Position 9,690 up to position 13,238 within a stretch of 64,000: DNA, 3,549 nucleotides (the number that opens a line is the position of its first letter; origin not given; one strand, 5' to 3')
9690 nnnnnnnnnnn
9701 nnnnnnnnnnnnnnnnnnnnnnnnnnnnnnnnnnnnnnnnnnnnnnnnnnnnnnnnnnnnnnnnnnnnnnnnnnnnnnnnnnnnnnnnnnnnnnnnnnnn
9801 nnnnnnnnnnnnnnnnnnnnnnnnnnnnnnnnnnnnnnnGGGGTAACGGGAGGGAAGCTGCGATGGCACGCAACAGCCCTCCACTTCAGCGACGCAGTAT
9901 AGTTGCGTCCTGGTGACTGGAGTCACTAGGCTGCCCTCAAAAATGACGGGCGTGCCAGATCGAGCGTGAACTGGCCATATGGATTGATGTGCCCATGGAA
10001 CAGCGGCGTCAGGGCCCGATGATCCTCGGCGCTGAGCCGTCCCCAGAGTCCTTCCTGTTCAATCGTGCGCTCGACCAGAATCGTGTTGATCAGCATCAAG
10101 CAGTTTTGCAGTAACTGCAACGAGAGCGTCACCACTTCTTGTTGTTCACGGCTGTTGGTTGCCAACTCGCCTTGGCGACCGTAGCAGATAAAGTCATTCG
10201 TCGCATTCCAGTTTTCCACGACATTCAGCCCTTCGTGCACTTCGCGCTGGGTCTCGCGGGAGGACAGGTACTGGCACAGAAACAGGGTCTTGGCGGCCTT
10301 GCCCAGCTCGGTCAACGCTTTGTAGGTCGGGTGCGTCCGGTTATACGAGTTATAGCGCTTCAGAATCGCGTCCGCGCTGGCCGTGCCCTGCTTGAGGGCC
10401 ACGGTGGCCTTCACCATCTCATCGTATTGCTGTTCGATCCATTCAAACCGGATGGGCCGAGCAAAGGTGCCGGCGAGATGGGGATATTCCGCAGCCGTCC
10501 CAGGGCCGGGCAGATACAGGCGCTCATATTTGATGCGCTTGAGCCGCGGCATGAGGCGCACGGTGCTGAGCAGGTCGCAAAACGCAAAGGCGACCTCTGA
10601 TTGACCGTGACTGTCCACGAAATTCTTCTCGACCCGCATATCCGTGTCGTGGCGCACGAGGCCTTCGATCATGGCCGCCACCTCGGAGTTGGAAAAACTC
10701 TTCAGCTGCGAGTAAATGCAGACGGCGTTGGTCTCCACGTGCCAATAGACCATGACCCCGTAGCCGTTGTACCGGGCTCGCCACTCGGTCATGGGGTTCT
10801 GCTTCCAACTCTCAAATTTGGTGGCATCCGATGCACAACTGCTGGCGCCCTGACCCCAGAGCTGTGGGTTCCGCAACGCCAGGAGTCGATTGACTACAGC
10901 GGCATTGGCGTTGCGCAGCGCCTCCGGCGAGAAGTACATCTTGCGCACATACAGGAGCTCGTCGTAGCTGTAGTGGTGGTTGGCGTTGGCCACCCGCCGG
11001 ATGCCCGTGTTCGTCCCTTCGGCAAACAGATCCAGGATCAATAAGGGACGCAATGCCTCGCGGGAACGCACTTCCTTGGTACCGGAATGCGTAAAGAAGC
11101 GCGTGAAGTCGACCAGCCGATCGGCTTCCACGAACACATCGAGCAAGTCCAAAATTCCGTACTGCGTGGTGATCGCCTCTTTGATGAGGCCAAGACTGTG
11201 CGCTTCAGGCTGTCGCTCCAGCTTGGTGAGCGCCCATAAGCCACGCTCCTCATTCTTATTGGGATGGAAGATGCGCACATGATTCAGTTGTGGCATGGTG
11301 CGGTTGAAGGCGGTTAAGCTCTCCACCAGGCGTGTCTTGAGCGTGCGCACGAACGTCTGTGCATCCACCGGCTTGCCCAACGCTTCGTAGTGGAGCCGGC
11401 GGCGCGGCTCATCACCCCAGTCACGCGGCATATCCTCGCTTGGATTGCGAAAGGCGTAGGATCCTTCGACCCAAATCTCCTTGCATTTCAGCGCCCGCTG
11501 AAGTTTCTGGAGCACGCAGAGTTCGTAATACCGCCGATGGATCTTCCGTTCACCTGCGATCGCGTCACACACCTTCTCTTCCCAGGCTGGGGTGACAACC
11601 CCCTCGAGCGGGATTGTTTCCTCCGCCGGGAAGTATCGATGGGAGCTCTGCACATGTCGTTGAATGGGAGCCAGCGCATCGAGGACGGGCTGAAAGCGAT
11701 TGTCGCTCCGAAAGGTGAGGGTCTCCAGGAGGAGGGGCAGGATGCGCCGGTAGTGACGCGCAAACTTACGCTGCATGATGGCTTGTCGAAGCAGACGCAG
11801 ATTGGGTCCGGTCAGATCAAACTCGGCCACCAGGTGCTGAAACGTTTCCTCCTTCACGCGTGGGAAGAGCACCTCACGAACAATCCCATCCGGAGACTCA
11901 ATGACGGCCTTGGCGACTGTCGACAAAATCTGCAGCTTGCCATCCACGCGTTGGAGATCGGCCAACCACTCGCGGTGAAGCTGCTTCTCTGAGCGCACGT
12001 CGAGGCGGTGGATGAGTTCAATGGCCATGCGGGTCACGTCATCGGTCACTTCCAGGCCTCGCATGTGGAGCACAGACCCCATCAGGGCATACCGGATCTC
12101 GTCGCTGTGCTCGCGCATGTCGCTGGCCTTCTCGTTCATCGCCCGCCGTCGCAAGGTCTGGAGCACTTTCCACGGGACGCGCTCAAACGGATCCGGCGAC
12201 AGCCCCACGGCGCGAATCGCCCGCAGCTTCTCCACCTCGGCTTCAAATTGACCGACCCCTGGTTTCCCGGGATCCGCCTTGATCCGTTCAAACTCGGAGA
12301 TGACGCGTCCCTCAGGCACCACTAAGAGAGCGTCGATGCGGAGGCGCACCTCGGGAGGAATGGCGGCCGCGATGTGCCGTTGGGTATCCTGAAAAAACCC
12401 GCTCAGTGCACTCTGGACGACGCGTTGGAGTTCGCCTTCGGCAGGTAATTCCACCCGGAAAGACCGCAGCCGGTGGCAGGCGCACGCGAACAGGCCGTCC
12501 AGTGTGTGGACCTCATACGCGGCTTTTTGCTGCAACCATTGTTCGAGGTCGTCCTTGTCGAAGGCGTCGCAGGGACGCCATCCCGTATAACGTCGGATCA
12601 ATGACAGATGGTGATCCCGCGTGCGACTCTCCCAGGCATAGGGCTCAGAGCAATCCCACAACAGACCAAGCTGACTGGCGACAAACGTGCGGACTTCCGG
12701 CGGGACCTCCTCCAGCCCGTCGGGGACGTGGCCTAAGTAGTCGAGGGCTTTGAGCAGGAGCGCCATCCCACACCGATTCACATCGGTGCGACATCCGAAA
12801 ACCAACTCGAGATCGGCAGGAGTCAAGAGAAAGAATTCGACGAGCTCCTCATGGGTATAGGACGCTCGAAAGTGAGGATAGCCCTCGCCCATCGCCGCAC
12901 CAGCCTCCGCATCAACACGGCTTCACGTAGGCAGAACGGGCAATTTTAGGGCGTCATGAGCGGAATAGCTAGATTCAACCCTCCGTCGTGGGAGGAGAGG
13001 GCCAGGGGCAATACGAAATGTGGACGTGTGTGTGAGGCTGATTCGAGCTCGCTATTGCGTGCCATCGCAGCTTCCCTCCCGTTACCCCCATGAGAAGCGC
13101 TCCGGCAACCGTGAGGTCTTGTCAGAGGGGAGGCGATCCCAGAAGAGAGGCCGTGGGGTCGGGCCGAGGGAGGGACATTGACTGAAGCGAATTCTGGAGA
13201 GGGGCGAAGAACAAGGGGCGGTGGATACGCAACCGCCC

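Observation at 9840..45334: Split target-site duplication reveals a 29-kb transposon-mediated inversion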

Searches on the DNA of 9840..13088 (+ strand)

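Call 10: search_dna_similar(query=window:9840-13088:+, collection=plasmids, mode=near, max_rows=25)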
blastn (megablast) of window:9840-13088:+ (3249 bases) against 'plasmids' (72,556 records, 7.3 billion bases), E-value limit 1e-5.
No match.

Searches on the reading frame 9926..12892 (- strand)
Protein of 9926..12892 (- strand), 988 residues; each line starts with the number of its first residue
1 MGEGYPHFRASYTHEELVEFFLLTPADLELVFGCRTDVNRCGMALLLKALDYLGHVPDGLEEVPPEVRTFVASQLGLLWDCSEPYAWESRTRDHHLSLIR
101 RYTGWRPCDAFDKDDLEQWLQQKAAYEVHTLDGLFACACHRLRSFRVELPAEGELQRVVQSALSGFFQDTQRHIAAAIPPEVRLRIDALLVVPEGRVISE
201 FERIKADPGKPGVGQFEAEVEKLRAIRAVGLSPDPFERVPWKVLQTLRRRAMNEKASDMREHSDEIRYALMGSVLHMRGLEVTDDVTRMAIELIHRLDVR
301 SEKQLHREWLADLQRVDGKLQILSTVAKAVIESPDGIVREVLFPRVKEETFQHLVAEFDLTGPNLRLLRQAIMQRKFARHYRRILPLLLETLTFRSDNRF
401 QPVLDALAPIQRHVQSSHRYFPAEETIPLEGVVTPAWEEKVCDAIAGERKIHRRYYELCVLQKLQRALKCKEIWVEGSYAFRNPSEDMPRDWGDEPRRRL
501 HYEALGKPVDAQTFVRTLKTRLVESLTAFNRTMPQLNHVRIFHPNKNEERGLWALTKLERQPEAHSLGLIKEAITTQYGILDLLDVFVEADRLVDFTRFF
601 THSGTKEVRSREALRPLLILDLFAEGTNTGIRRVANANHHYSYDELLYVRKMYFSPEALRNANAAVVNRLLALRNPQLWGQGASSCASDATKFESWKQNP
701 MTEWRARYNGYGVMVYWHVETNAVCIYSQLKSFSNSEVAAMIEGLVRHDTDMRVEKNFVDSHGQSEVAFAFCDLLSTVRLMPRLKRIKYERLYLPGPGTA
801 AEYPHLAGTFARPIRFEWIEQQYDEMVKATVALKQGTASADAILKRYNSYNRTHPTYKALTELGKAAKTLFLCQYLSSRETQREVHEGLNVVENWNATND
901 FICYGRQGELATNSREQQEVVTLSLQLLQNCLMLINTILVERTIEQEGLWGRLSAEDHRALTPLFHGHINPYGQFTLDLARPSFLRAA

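Call 11: search_protein_families(library=pfam, proteins=[window:9926-12892:-], max_evalue=0.001)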
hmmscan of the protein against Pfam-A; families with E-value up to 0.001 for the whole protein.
window:9926-12892:- (988 aa): 2 families
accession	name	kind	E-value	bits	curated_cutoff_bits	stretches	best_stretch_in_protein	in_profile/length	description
PF01526.23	DDE_Tnp_Tn3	-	5.4e-120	401.2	24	1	585-975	1-389/389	Tn3 transposase DDE domain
PF13700.11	DUF4158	-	4.4e-36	124.7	27.4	1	4-162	9-165/165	Domain of unknown function (DUF4158)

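Call 17: find_encoding_contigs(protein=window:9926-12892:-, flank=10000, max_places=10)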
Protein window:9926-12892:- (988 aa): 3 contigs read that carry it; 3 places shown.
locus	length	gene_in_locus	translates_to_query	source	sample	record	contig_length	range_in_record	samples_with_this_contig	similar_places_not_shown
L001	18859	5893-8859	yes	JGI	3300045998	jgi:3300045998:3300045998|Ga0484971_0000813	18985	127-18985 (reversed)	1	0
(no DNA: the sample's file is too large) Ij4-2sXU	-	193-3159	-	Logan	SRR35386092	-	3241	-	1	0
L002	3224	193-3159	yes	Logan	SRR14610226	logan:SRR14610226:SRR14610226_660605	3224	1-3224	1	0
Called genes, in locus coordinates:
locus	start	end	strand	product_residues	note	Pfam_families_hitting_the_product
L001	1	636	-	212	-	?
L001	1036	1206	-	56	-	-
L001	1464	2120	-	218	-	-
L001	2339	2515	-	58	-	-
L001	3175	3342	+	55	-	-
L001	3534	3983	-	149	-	PF00011:HSP20, PF17886:ArsA_HSP20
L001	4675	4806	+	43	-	-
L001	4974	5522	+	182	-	PF00011:HSP20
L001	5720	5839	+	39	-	-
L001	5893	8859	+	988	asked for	PF13700:DUF4158, PF01526:DDE_Tnp_Tn3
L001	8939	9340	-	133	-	PF04542:Sigma70_r2 (weak)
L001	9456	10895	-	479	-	PF21269:TreT_GT1, PF00534:Glycos_transf_1, PF13692:Glyco_trans_1_4, PF13524:Glyco_trans_1_2 (weak), PF20706:GT4-conflict (weak), PF04945:YHS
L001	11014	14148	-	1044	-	PF00873:ACR_tran, PF03176:MMPL (weak)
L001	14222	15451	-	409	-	PF25919:BSH_CusB, PF25973:BSH_CzcB, PF25869:3HB_CusB (weak), PF25944:Beta-barrel_RND, PF25954:Beta-barrel_RND_2, PF25975:CzcB_C, PF25989:YknX_C (weak)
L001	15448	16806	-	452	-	PF02321:OEP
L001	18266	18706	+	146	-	PF13411:MerR_1, PF00376:MerR, PF09278:MerR-DNA-bind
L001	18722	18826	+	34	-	-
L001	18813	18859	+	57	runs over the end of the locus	?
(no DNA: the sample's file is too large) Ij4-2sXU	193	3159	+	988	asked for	PF13700:DUF4158, PF01526:DDE_Tnp_Tn3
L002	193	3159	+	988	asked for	PF13700:DUF4158, PF01526:DDE_Tnp_Tn3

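Call 32: search_dna_similar(query=window:9926-12892:-, collection=plasmids, mode=protein, max_rows=15)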
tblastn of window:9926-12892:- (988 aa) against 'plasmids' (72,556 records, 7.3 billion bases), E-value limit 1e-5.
The search stops at 5000 records and this limit was reached: more records match than are counted here, and every count below describes the 5000 best-scoring records only.
Records with a match: at least 5000; places in all: 11706; records where one place covers at least 80% of the query: 4900.
Best place of each record, by identity: <60% 5000.
By first word of the organism name: Klebsiella 1999; Escherichia 852; Salmonella 320; Bacillus 282; Enterobacter 236; Pseudomonas 202; Citrobacter 131; Sphingobium 70; Streptomyces 53; Burkholderia 51; and 132 more.
By predicted mobility (MOB-suite, as given by PLSDB): conjugative 2711; non-mobilizable 1499; mobilizable 790.
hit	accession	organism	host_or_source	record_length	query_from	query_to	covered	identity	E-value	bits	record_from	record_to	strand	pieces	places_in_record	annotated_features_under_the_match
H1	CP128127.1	Bacillus cereus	bacterial isolate,pine forrest soil ...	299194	9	979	98%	42.4%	0e+0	773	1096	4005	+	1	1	Tn3 family transposase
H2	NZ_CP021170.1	Paenibacillus bovis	mixed culture,yak milk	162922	15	979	98%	42.5%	0e+0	751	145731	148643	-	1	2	Tn3 family transposase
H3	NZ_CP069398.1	Priestia megaterium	Homo sapiens,Pure culture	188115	15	980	98%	42.4%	0e+0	775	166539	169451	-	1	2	Tn3 family transposase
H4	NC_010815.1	Trichlorobacter lovleyi SZ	-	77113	4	979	99%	41.5%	0e+0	702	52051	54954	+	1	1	Tn3 family transposase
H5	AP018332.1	Nostoc commune HK-02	-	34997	8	979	98%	41.5%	0e+0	739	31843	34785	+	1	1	transposase Tn3 family protein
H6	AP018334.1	Nostoc commune HK-02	-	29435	8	979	98%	41.5%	0e+0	739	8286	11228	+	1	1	transposase Tn3 family protein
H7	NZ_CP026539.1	Solidesulfovibrio carbinolicus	-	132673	12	979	98%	41.4%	0e+0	664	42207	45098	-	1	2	Tn3 family transposase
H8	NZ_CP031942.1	Nostoc sphaeroides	whole organism,water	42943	8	979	98%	41.3%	0e+0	741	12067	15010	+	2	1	none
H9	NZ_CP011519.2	Pandoraea oxalativorans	-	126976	16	981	98%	41.5%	0e+0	698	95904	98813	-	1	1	Tn3 family transposase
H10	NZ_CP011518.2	Pandoraea oxalativorans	-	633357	16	981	98%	41.5%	0e+0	697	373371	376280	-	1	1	Tn3 family transposase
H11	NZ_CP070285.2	Escherichia albertii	Yunnan,Bat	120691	39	979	95%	42.4%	0e+0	700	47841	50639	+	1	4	Tn3 family transposase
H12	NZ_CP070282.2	Escherichia albertii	Yunnan,Bat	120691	39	979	95%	42.4%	0e+0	700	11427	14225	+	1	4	Tn3 family transposase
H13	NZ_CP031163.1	Deinococcus wulumuqiensis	cell culture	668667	12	979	98%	41.1%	0e+0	661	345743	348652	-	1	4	Tn3 family transposase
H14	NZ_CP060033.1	Aeromonas salmonicida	Sebastes schlegeli,Head kidney, Spleen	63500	12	979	98%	41.1%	0e+0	692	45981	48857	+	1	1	Tn3 family transposase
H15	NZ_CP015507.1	Cytobacillus oceanisediminis 2691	seawater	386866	9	979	98%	40.9%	0e+0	753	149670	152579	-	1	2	Tn3 family transposase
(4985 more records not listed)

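Call 33: search_protein_families(library=ncbifam, proteins=[window:9926-12892:-])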
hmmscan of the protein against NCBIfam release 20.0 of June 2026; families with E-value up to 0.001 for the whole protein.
window:9926-12892:- (988 aa): 1 family
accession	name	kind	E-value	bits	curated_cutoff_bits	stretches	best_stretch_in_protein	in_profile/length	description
NF033527.1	transpos_Tn3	equivalog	4e-238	793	500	1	14-977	3-953/954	Tn3 family transposase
